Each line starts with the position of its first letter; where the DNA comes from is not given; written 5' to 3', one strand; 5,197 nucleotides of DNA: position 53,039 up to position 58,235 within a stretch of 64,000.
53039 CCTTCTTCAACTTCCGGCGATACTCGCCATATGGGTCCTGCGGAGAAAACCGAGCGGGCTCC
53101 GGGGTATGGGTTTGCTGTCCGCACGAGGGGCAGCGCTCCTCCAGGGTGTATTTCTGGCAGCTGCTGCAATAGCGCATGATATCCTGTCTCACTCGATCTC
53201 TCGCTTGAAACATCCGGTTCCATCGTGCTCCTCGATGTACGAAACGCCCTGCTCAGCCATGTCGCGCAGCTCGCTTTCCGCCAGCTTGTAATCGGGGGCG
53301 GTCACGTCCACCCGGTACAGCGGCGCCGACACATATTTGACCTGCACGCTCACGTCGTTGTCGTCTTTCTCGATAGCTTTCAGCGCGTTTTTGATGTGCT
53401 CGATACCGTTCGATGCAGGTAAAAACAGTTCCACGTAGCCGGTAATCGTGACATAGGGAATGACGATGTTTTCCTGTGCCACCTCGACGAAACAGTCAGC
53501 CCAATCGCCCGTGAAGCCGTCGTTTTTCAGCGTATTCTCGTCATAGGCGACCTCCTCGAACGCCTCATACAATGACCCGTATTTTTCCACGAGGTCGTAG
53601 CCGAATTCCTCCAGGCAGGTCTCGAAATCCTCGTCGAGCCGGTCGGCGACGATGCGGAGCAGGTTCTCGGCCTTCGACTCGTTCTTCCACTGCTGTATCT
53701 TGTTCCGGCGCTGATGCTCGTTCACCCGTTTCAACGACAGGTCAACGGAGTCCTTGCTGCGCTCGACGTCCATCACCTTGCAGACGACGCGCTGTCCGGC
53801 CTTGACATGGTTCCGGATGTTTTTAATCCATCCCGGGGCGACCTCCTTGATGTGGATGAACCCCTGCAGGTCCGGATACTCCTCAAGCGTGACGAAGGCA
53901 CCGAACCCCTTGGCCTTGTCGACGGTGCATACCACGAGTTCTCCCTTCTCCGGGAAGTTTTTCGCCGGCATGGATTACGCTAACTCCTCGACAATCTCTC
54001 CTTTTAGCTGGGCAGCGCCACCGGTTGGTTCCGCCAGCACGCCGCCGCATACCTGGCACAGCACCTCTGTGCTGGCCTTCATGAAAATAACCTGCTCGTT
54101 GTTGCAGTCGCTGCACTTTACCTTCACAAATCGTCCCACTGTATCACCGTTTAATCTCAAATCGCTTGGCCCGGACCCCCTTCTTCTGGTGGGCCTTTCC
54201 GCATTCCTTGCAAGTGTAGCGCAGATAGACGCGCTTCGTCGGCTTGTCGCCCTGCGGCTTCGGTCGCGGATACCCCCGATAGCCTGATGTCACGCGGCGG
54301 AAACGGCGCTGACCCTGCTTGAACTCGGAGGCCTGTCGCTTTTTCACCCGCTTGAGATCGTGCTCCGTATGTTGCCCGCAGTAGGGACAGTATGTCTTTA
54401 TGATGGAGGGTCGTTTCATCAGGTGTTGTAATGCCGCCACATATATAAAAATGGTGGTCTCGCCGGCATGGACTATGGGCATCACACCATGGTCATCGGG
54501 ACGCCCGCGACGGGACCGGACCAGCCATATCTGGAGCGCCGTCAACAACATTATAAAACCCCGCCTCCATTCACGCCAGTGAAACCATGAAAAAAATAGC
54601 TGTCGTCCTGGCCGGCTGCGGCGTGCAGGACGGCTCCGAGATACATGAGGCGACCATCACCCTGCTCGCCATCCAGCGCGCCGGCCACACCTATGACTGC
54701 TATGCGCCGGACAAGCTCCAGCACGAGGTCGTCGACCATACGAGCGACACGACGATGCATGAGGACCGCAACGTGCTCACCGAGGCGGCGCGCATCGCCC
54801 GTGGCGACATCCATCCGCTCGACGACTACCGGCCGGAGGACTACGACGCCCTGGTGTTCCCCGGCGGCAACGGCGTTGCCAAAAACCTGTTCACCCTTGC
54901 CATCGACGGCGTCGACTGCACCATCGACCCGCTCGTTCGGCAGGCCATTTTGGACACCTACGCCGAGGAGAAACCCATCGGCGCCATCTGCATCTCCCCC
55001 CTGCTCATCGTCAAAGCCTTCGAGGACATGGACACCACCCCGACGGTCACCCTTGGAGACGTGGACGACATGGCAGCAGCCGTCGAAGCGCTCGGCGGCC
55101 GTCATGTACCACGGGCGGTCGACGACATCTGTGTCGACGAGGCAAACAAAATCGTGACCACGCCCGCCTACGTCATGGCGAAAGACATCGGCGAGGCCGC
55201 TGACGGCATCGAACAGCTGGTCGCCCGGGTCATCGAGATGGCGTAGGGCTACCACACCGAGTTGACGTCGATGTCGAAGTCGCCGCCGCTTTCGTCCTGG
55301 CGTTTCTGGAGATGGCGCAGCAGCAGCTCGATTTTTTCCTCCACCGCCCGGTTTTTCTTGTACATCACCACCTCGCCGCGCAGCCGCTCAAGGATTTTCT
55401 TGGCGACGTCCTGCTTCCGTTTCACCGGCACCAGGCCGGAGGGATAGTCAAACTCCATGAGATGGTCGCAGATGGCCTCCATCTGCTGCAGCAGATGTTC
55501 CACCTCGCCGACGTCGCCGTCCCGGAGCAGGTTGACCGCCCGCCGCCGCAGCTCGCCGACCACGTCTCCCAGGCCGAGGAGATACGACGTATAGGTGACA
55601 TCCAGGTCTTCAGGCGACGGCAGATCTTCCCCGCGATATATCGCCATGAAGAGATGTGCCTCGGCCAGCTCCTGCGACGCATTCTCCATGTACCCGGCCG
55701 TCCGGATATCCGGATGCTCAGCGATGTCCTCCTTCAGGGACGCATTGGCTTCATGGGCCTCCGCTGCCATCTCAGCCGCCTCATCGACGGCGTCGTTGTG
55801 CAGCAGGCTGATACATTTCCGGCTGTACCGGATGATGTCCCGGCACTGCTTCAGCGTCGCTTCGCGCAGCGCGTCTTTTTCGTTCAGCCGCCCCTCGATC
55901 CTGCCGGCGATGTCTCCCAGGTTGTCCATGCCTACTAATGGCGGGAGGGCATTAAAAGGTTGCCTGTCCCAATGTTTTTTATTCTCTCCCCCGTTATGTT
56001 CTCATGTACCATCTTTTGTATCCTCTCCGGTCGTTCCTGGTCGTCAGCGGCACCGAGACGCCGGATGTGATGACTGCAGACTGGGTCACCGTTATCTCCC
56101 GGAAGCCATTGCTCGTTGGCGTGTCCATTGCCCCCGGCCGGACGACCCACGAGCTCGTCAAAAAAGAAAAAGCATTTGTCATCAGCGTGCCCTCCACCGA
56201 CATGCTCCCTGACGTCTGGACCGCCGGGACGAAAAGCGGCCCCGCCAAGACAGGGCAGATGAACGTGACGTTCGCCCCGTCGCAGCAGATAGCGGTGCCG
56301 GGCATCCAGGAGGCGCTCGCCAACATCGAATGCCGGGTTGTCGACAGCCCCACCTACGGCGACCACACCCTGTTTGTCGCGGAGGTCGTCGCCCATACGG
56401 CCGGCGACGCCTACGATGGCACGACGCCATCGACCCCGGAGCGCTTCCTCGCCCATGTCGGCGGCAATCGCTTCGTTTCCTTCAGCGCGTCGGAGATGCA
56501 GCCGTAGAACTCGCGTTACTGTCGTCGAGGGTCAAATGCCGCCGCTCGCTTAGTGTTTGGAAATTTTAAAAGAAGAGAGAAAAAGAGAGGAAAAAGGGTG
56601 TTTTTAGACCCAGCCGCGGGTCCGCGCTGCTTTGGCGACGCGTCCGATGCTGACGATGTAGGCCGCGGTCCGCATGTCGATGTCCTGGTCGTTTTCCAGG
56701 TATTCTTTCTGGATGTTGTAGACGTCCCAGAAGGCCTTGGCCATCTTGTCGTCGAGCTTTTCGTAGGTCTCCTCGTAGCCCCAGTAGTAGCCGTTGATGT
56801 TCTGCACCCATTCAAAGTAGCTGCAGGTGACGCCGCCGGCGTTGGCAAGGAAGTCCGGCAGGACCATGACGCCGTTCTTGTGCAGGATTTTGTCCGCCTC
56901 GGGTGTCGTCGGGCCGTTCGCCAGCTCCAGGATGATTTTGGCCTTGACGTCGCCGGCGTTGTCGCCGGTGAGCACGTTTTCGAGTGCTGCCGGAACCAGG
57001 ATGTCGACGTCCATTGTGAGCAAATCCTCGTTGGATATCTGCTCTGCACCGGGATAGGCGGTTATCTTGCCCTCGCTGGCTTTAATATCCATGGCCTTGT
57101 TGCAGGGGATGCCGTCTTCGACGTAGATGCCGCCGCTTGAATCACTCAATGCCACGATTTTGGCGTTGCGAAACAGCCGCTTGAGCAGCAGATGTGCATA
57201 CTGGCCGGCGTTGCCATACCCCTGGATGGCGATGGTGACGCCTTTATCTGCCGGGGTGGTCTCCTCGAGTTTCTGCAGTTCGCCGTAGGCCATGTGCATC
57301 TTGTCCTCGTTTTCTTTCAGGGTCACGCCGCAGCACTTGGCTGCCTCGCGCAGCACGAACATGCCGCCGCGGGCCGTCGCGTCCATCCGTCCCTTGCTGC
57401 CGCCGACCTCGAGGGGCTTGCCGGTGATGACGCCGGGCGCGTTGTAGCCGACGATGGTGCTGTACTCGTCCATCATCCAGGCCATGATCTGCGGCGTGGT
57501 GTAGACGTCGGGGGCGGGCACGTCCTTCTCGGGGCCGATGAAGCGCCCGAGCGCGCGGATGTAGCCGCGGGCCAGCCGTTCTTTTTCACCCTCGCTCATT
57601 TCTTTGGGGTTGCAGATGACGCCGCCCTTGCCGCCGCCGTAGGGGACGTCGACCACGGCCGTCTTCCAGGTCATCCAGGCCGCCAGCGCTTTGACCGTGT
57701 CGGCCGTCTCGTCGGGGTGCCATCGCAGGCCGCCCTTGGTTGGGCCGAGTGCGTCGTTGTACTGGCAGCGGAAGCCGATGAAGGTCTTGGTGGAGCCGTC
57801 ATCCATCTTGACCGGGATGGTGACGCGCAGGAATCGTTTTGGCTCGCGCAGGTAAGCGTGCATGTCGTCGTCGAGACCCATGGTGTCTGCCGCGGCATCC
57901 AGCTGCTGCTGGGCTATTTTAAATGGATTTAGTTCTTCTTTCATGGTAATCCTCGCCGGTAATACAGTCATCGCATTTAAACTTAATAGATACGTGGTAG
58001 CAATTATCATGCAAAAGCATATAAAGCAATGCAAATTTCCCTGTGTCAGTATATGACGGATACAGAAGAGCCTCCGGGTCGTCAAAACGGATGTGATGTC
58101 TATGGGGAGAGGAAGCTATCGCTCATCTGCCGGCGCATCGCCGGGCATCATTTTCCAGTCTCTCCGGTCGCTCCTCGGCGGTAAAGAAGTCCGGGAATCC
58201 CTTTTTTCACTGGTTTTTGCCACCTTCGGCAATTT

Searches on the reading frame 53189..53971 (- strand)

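Call 63: search_protein_families(library=pfam, proteins=[window:53189-53971:-], max_evalue=0.00001)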
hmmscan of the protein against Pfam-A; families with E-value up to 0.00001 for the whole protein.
window:53189-53971:- (260 aa): 3 families
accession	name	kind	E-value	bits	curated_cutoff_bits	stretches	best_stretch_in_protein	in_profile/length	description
PF07541.17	EIF_2_alpha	-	1.4e-30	106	22.8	1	120-228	2-114/114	Eukaryotic translation initiation factor 2 alpha subunit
PF00575.29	S1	-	2.1e-08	34.9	22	1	7-81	2-74/74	S1 RNA binding domain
PF23459.1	S1_RRP5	-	1.1e-06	29.5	27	1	8-80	2-72/72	RRP5 S1 domain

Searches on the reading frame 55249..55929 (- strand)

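Call 63: search_protein_families(library=pfam, proteins=[window:55249-55929:-], max_evalue=0.00001)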
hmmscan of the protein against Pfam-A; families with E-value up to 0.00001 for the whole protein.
window:55249-55929:- (226 aa): 1 family
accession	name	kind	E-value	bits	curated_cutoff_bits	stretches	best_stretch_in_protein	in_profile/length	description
PF01997.21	Translin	-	4.1e-12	46.9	25.9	1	22-183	3-194/205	Translin family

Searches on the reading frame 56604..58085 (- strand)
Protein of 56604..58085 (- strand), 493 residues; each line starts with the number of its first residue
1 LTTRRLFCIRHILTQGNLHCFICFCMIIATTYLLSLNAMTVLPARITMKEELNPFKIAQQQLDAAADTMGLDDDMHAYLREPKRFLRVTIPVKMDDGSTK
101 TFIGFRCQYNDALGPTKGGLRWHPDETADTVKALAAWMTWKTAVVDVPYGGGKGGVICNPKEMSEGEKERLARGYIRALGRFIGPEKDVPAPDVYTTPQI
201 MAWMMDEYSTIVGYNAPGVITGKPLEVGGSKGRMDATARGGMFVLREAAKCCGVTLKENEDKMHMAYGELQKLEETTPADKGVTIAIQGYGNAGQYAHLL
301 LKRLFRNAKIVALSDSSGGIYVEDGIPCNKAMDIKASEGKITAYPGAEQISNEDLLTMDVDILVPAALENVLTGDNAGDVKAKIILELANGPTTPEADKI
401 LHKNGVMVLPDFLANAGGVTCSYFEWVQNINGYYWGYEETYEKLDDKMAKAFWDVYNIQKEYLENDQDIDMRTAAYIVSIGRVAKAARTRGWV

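Call 63: search_protein_families(library=pfam, proteins=[window:56604-58085:-], max_evalue=0.00001)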
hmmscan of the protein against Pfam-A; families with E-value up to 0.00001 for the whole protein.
window:56604-58085:- (493 aa): 2 families
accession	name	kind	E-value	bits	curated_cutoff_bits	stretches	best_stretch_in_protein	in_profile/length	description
PF00208.27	ELFV_dehydrog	-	2.4e-71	240.7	23.4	1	280-491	30-241/241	Glutamate/Leucine/Phenylalanine/Valine dehydrogenase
PF02812.23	ELFV_dehydrog_N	-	3.5e-56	188.9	25.3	1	82-209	1-128/129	Glu/Leu/Phe/Val dehydrogenase, dimerisation domain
